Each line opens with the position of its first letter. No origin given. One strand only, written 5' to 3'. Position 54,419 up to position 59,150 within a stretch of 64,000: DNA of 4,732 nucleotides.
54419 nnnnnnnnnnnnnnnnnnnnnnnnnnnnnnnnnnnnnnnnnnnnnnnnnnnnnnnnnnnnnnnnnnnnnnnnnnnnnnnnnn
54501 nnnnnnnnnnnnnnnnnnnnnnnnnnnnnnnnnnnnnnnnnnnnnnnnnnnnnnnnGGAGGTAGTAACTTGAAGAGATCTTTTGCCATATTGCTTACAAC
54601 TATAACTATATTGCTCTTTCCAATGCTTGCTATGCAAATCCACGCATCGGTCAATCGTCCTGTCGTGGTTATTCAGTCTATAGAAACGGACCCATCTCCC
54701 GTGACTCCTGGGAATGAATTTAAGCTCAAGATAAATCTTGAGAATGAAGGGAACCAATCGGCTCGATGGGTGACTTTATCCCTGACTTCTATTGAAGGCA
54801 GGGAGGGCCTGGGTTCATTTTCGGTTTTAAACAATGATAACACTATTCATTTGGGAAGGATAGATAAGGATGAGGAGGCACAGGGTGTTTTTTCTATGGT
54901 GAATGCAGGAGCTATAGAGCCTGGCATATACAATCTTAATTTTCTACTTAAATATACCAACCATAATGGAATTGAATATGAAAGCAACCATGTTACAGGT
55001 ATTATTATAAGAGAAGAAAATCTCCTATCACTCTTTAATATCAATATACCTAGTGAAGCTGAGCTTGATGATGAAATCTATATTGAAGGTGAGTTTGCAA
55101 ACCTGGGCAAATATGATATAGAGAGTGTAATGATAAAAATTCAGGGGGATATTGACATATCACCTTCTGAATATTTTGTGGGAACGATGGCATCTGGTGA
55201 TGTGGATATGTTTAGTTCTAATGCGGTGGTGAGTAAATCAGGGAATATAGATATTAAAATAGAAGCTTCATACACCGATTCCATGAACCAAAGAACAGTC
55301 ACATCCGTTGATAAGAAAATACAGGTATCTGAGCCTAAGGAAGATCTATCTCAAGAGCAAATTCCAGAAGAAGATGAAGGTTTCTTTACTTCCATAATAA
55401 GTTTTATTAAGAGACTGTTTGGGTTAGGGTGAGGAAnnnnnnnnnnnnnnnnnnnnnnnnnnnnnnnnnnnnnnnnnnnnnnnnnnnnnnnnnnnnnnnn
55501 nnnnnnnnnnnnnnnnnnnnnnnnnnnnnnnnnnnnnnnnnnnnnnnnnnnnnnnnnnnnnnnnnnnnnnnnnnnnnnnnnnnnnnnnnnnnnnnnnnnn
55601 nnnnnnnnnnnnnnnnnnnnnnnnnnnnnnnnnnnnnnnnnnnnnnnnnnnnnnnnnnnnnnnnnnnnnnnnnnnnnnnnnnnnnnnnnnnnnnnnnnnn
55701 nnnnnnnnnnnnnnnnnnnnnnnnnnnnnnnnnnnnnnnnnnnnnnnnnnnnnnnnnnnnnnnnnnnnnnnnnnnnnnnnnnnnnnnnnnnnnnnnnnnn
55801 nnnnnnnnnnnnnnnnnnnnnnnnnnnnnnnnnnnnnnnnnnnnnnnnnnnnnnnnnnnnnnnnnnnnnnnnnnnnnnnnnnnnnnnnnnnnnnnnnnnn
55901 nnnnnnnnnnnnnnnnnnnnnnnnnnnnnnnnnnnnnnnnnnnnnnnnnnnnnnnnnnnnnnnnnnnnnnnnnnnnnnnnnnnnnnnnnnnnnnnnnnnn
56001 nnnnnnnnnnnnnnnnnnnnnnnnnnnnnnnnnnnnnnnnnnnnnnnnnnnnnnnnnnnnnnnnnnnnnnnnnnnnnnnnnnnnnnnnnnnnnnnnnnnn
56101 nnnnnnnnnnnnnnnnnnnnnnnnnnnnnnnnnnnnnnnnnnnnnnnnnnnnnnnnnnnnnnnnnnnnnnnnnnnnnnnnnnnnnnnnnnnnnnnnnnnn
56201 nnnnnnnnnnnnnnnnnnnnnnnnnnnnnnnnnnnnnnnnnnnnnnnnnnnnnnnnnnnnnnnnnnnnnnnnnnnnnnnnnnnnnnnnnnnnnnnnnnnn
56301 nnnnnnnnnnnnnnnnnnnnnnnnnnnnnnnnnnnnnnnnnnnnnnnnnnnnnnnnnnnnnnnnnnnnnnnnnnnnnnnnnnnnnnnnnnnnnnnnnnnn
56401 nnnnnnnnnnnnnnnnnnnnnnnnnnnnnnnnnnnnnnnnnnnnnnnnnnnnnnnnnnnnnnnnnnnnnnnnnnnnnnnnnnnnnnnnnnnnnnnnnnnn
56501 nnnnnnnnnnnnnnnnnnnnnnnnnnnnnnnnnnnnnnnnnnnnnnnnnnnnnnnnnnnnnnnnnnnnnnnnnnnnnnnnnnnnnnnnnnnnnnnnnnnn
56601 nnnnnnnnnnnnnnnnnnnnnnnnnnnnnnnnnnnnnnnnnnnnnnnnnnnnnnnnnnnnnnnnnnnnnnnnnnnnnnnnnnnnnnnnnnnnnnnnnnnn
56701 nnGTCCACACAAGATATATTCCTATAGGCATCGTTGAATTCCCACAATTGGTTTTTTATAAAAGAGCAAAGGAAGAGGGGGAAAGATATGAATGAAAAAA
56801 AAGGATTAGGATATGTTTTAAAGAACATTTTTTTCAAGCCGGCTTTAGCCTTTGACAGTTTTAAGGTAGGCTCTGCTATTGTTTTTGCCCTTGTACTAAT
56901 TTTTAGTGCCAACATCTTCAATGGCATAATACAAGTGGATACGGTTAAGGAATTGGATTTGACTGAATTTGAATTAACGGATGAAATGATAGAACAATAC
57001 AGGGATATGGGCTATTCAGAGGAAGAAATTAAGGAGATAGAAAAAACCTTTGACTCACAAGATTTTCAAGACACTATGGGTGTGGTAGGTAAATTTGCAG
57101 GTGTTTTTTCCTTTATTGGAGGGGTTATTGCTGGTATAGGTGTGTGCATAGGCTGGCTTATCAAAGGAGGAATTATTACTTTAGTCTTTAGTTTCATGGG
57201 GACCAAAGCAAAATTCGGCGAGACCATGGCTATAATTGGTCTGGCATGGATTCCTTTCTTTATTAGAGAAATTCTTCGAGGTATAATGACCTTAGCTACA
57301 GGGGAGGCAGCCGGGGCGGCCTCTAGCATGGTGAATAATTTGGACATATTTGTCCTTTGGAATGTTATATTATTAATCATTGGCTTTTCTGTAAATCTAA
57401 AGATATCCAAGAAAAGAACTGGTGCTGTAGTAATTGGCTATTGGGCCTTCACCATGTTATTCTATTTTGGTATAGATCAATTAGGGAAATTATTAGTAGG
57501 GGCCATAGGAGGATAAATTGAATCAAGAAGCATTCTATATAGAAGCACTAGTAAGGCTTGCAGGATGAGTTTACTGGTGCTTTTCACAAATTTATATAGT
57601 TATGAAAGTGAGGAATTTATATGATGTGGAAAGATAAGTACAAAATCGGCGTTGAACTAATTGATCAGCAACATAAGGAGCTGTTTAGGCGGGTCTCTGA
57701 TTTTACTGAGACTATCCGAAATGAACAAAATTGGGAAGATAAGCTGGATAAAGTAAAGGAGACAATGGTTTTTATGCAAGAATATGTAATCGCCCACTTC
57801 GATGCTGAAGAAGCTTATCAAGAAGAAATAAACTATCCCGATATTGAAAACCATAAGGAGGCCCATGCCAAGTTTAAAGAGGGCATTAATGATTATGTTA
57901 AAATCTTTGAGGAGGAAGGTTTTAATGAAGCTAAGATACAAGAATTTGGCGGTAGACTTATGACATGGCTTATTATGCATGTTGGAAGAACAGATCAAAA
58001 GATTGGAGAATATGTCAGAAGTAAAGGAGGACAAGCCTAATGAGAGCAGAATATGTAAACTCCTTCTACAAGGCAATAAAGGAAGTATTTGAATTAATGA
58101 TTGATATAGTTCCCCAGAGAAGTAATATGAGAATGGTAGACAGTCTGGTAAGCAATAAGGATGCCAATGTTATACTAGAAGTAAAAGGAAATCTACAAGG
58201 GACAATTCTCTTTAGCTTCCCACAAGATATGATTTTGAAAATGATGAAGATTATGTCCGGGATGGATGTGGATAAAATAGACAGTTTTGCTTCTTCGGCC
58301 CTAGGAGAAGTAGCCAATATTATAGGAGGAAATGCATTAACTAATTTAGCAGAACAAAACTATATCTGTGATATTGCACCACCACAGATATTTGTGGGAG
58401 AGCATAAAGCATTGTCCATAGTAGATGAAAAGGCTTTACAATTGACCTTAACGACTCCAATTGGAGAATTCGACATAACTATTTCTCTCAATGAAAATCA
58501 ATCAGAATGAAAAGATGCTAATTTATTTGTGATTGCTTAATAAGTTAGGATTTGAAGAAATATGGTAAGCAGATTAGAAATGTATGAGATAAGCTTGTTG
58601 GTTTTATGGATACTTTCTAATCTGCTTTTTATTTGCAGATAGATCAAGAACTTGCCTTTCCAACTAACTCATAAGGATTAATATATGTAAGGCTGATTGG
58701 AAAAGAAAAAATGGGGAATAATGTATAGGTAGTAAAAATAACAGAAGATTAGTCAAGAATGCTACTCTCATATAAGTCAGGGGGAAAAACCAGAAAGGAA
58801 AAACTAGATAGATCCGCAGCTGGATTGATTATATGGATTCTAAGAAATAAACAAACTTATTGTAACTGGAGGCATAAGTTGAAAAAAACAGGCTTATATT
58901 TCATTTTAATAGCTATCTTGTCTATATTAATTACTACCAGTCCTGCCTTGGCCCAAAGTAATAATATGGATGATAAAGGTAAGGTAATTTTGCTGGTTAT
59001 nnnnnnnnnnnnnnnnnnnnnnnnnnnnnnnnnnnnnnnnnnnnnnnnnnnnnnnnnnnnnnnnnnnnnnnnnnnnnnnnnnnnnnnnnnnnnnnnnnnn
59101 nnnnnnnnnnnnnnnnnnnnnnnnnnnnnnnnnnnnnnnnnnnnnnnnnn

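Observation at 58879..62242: Uncharacterised envelope gene pair: phosphodiesterase-like ectodomain with about 10 TM helices, overlapping a GT4 glycosyltransferase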

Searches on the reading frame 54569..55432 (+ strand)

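Call 41: search_protein_families(library=pfam, proteins=[window:54569-55432:+], max_evalue=0.001)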
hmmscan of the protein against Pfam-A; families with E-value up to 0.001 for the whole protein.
window:54569-55432:+ (287 aa): 1 family
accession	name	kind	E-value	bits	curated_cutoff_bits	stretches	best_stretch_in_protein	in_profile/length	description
PF07705.17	CARDB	-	7.1e-05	23.4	22.7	0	34-73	5-43/101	CARDB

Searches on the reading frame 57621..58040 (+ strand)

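Call 3: search_protein_families(library=pfam, proteins=[window:57621-58040:+], max_evalue=0.1)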
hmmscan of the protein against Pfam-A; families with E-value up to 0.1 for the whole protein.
window:57621-58040:+ (139 aa): 3 families
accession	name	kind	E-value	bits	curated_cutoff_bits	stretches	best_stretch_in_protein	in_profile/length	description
PF01814.28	Hemerythrin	-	2.1e-11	44.8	25.3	1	10-129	2-124/127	Hemerythrin HHE cation binding domain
PF10711.15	DUF2513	-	0.079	13.8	29.6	0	26-47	75-96/100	Hypothetical protein (DUF2513)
PF09829.14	DUF2057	-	0.079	13.5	24.2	1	34-88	42-94/192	Uncharacterized protein conserved in bacteria (DUF2057)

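Call 4: search_protein_families(library=ncbifam, proteins=[window:57621-58040:+], max_evalue=0.1)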
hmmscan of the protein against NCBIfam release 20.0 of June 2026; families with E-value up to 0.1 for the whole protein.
window:57621-58040:+ (139 aa): 6 families
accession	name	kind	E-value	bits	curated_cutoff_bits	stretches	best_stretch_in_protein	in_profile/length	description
TIGR02481.1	hemeryth_dom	domain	1.3e-29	102.8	51.75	1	3-131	2-125/126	hemerythrin domain-containing protein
NF033749.1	bact_hemeryth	subfamily_domain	2.4e-26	92.4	84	1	1-132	2-128/129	bacteriohemerythrin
NF002007.0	PRK00808.1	equivalog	1.9e-17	63.8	109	1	1-133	4-128/156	bacteriohemerythrin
TIGR00058.1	Hemerythrin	subfamily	9.4e-10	39.1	131.85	1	2-126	6-109/115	hemerythrin family non-heme iron protein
NF002522.0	PRK01917.1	equivalog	0.0061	16.5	162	1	43-136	44-135/145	cation-binding hemerythrin HHE family protein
NF033389.1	scrub_typh_TSA22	equivalog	0.066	13.1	100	1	14-58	33-75/202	major outer membrane protein TSA22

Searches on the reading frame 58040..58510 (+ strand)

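Call 3: search_protein_families(library=pfam, proteins=[window:58040-58510:+], max_evalue=0.1)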
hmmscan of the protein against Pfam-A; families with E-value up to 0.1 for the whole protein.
window:58040-58510:+ (156 aa): 2 families
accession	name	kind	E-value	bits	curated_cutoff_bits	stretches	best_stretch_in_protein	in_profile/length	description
PF13690.11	CheX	-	1.2e-15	57.8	27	1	44-126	3-81/94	Chemotaxis phosphatase CheX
PF04509.17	CheC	-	6.7e-11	42.4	22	1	83-118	1-37/38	CheC-like family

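Call 4: search_protein_families(library=ncbifam, proteins=[window:58040-58510:+], max_evalue=0.1)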
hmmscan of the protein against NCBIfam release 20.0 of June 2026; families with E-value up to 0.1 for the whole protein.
window:58040-58510:+ (156 aa): 2 families
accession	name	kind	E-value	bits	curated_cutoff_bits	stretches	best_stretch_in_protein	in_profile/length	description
NF041094.1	CheX_Thtogales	equivalog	6.9e-25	87.6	280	1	1-148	1-149/152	CheY-P phosphatase CheX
NF041093.1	CheC_Thtogales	equivalog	3e-09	37.1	250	1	42-134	61-155/201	CheY-P phosphatase CheC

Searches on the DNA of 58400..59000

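Call 68: search_rna_families(source=window, start=58400, end=59000, threshold=evalue, max_evalue=1)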
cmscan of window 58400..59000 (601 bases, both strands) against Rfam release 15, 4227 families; matches with E-value up to 1: 1.
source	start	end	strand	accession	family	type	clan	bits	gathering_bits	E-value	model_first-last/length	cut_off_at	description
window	58566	58628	+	RF03607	mir-9447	Gene; miRNA;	-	31.2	67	0.00041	1-68/68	no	mir-9447 microRNA precursor family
